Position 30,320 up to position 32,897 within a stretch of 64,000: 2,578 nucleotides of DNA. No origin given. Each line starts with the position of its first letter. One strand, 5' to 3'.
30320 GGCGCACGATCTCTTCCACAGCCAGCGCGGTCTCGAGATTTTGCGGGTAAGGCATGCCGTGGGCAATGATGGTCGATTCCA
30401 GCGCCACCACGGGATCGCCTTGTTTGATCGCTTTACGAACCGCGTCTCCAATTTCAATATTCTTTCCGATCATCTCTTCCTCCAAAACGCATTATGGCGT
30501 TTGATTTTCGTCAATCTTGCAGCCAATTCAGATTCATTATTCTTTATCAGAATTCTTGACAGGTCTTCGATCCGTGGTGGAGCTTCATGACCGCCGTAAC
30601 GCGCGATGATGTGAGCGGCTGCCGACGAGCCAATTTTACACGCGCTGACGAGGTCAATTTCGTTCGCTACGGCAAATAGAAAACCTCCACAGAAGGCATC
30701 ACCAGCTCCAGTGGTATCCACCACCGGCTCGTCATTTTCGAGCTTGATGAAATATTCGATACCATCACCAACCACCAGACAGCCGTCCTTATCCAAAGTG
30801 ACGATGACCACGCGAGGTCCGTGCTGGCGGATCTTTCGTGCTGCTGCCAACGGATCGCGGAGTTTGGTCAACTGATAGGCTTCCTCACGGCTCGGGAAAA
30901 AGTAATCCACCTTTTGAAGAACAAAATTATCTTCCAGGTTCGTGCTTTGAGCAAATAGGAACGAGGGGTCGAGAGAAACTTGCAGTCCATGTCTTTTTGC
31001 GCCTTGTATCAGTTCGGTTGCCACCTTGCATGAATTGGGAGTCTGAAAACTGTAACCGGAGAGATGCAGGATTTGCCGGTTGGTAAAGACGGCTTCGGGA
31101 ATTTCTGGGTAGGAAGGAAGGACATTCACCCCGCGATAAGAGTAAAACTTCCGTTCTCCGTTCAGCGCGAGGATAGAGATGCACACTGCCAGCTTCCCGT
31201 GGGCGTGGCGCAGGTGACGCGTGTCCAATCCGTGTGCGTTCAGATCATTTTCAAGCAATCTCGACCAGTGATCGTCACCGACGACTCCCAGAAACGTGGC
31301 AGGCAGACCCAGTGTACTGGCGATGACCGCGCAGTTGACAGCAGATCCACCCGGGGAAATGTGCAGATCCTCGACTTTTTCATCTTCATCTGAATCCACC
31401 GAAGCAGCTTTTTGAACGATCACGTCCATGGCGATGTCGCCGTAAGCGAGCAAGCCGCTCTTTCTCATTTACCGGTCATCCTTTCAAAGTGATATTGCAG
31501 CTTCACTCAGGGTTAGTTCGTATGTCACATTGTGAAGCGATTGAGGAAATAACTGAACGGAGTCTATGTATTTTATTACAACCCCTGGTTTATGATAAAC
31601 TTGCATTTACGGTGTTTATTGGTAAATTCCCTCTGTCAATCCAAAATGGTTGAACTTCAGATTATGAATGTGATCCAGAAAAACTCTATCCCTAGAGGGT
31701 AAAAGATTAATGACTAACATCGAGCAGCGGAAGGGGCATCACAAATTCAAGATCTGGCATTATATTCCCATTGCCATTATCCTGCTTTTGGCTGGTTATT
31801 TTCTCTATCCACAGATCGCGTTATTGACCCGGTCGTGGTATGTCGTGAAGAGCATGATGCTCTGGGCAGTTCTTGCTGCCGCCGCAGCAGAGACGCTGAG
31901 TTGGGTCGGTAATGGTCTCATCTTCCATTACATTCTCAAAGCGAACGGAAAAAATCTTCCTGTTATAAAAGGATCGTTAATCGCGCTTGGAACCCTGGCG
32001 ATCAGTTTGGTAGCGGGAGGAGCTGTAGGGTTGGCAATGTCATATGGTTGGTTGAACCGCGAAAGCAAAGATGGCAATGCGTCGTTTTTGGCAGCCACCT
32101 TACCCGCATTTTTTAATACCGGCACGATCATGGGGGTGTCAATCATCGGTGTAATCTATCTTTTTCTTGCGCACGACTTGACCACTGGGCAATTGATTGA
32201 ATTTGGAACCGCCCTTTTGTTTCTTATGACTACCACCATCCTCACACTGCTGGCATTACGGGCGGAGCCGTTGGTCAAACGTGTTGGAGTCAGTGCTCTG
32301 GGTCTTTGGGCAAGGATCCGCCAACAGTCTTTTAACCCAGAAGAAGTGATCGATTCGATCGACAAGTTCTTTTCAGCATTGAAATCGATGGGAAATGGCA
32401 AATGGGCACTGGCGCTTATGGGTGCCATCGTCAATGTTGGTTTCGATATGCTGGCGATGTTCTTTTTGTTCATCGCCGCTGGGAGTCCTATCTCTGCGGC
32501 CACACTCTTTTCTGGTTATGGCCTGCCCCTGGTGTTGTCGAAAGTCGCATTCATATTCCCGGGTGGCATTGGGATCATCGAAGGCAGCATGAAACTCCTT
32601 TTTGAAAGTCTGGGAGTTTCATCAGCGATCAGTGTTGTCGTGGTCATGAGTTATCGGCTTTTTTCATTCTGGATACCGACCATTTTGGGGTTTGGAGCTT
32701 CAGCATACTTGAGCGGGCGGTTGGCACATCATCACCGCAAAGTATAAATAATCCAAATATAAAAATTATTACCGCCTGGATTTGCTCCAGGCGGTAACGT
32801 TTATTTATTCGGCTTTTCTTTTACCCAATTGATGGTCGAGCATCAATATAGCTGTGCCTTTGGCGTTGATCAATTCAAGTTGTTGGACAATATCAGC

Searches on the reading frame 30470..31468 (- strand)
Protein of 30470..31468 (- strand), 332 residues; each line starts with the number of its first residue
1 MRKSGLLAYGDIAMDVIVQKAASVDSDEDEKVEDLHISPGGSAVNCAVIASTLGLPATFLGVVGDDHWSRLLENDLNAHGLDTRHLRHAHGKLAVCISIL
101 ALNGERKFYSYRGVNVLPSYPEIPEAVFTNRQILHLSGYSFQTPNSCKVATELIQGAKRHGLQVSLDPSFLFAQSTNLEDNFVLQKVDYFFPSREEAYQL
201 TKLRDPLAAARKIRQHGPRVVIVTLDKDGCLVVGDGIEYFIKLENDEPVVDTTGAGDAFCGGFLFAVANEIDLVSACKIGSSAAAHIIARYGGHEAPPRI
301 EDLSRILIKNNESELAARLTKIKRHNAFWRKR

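Call 7: search_protein_families(library=pfam, proteins=[window:30470-31468:-], max_evalue=0.01)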
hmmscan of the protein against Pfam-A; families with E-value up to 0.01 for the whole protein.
window:30470-31468:- (332 aa): 1 family
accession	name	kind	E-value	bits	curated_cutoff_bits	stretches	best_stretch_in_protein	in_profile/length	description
PF00294.29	PfkB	-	2.4e-53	181.9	25.8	1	6-295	4-297/302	pfkB family carbohydrate kinase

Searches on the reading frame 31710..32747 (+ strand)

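Call 7: search_protein_families(library=pfam, proteins=[window:31710-32747:+], max_evalue=0.01)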
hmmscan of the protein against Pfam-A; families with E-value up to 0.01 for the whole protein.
window:31710-32747:+ (345 aa): 1 family
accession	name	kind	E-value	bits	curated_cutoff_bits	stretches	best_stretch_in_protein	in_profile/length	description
PF03706.18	LPG_synthase_TM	-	6.6e-23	82.1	33.4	1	26-327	7-302/302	Lysylphosphatidylglycerol synthase TM region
